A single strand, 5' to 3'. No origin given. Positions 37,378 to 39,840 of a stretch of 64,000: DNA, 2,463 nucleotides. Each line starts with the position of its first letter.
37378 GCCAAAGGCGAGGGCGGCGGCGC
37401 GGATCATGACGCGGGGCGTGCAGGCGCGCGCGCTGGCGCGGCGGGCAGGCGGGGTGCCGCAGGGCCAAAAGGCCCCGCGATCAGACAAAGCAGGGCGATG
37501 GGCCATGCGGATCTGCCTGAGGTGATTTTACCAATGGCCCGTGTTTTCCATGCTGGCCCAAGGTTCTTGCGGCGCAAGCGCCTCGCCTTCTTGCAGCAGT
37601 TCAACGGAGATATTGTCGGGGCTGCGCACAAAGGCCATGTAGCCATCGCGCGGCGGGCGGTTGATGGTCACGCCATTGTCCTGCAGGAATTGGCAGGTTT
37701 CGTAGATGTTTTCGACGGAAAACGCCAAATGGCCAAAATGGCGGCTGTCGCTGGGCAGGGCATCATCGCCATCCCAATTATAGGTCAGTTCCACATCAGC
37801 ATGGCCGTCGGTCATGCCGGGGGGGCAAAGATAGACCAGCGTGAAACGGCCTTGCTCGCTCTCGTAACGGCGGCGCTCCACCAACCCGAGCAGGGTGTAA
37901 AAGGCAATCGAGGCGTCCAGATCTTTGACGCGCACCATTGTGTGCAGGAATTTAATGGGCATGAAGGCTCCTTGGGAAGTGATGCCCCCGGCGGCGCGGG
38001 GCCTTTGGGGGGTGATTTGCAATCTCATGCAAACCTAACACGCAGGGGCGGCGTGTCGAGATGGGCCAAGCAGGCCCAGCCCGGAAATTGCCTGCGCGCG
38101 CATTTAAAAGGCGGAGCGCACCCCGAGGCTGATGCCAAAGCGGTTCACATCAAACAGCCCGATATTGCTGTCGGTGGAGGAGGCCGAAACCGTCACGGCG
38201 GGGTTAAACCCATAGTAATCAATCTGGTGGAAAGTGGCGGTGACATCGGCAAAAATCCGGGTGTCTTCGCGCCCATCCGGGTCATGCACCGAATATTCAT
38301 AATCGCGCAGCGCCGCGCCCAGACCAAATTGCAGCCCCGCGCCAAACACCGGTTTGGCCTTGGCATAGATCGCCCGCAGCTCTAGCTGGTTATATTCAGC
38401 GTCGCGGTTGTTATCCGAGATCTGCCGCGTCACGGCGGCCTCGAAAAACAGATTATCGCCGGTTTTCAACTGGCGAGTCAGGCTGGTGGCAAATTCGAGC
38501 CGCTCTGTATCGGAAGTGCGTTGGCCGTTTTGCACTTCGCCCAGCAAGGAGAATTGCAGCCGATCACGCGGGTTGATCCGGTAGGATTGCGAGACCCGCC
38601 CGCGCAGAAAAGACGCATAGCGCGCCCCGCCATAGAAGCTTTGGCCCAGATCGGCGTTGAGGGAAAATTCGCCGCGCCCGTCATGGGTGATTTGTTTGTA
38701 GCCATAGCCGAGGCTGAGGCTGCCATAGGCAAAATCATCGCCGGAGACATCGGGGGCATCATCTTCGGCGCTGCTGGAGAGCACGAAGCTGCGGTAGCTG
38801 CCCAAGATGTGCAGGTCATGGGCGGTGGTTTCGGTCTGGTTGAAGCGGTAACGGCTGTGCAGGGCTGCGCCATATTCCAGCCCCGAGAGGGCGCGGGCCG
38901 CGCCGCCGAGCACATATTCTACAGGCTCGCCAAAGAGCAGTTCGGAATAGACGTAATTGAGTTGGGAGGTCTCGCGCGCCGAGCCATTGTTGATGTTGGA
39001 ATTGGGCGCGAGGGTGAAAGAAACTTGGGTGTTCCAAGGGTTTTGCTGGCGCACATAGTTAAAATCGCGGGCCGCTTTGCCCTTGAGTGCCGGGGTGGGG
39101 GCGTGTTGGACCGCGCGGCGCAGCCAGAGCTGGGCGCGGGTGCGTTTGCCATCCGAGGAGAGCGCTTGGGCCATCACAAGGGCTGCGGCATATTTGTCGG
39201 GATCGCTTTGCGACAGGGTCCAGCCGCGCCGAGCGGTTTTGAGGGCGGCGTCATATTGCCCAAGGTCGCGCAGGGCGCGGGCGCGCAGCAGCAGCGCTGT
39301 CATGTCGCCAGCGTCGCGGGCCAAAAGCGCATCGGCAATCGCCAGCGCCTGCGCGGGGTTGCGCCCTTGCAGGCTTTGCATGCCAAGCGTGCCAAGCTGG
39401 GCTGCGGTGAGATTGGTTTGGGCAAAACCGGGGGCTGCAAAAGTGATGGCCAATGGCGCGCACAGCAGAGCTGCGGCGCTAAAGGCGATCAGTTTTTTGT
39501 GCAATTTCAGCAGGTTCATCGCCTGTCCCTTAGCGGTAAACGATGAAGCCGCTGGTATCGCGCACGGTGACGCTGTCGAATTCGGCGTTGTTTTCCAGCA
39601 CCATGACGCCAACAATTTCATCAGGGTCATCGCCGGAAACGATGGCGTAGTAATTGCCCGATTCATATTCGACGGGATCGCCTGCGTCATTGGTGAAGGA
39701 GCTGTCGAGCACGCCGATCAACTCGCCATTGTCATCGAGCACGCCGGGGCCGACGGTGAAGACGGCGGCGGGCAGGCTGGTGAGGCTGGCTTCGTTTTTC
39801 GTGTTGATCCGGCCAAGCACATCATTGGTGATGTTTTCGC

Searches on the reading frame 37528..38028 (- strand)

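Call 42: search_protein_families(library=pfam, proteins=[window:37528-38028:-], max_evalue=0.001)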
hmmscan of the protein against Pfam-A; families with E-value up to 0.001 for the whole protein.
window:37528-38028:- (166 aa): 2 families
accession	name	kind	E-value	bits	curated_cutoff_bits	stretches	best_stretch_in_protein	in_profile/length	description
PF00903.31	Glyoxalase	-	7.6e-18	65.5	20.6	1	27-143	2-120/121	Glyoxalase/Bleomycin resistance protein/Dioxygenase superfamily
PF13669.12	Glyoxalase_4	-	4.4e-10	40.3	27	1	29-129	2-101/109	Glyoxalase/Bleomycin resistance protein/Dioxygenase superfamily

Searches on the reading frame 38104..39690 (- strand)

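Call 42: search_protein_families(library=pfam, proteins=[window:38104-39690:-], max_evalue=0.001)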
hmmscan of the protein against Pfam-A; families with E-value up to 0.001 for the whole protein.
window:38104-39690:- (528 aa): 5 families
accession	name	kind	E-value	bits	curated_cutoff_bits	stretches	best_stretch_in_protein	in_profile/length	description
PF04575.19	SlipAM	-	8.6e-08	32.5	22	1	219-515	1-275/288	Surface lipoprotein assembly modifier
PF14559.12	TPR_19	-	9e-08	32.8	25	0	110-154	5-49/68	Tetratricopeptide repeat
PF13428.12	TPR_14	-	2.5e-05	24.9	23.5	0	132-165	3-36/44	Tetratricopeptide repeat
PF12895.13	ANAPC3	-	5.7e-05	23.8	27.2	0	114-171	7-64/82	Anaphase-promoting complex, cyclosome, subunit 3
PF13432.12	TPR_16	-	0.00094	20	32.7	1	107-155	8-56/65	Tetratricopeptide repeat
